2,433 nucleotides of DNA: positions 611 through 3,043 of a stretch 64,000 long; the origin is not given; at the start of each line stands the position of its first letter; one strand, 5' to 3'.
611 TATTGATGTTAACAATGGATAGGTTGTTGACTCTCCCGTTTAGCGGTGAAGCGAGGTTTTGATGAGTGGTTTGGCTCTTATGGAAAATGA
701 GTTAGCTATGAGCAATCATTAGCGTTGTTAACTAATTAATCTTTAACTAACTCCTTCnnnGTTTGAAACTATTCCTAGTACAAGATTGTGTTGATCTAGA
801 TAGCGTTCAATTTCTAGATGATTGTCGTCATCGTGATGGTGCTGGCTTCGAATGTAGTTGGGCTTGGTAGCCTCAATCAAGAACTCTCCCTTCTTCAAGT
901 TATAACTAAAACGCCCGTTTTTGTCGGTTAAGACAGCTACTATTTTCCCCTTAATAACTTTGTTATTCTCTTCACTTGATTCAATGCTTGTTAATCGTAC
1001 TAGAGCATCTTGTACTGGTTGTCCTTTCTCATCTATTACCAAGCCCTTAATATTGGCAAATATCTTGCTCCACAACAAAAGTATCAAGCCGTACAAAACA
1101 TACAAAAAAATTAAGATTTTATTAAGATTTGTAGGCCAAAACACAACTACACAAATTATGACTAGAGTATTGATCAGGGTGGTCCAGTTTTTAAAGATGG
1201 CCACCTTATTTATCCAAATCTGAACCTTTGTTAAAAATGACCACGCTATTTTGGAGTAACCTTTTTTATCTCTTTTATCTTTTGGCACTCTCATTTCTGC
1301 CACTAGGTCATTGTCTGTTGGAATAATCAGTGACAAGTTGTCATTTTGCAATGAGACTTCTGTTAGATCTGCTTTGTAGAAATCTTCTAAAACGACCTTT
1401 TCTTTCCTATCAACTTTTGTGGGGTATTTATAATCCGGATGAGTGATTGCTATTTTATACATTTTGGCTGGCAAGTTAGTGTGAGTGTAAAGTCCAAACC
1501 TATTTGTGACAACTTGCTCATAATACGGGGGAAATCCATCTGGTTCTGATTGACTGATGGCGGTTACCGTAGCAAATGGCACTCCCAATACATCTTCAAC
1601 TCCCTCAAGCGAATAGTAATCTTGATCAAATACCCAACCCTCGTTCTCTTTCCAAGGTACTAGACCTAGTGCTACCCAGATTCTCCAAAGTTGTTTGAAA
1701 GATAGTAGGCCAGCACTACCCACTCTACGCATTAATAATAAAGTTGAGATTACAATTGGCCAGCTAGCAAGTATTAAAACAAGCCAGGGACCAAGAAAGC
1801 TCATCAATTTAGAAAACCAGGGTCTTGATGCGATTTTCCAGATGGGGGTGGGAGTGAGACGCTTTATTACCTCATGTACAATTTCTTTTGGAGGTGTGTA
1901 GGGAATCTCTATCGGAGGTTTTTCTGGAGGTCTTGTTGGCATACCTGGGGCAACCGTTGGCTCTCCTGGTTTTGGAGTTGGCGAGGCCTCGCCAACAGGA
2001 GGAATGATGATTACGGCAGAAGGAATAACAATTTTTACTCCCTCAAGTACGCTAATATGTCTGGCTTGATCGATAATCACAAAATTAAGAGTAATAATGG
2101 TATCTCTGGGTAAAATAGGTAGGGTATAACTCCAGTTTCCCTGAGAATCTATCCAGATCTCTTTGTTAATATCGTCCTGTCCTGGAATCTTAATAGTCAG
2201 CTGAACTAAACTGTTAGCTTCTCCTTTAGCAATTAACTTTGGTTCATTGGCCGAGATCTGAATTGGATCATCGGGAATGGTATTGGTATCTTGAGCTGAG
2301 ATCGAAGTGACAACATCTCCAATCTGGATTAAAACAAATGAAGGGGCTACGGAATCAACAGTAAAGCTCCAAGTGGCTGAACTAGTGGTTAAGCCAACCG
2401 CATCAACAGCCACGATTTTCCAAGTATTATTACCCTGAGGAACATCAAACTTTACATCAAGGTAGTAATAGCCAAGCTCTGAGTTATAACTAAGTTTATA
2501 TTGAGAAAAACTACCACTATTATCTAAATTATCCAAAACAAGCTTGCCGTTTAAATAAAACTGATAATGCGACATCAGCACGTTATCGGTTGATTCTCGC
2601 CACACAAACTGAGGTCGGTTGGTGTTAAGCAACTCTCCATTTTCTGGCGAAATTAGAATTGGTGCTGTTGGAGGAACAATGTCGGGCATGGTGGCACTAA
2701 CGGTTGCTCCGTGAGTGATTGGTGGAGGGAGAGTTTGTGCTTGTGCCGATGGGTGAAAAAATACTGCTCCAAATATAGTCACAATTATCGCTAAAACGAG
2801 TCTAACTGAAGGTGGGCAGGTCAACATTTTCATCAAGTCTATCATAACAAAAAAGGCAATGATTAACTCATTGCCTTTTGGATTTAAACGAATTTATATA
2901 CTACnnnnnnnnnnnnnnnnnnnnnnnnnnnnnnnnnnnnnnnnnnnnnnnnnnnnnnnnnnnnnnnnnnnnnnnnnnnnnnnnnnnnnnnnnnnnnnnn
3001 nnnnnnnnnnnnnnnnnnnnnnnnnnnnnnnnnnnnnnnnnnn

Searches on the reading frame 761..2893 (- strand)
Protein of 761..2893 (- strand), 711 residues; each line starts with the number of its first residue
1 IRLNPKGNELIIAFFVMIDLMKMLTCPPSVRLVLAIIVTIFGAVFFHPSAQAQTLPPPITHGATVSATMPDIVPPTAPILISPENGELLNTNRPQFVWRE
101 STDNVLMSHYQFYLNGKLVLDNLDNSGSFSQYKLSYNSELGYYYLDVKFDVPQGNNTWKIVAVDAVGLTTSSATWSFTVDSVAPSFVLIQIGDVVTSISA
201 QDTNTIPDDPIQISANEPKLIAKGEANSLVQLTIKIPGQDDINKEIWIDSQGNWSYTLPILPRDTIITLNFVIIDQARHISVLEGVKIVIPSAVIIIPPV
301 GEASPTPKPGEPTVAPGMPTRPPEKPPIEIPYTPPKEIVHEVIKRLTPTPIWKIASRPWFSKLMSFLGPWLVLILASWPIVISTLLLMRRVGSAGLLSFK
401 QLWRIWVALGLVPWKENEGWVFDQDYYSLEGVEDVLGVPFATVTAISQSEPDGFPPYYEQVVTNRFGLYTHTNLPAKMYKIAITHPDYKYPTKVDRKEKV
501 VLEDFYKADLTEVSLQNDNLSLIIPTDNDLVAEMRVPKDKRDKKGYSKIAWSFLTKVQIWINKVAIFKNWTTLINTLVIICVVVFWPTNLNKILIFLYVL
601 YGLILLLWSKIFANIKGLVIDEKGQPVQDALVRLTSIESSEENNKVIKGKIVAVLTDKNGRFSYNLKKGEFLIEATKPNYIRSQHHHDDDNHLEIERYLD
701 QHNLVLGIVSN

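Call 56: search_protein_families(library=pfam, proteins=[window:761-2893:-], max_evalue=0.0001)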
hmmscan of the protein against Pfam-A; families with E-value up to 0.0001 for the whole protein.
window:761-2893:- (711 aa): 2 families
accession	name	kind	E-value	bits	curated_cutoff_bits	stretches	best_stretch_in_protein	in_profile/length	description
PF13620.12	CarboxypepD_reg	-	7.6e-12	45.9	32.3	1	615-682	2-61/82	Carboxypeptidase regulatory-like domain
PF19077.6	Big_13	-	4.4e-07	30.8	27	0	198-277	10-87/102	Bacterial Ig-like domain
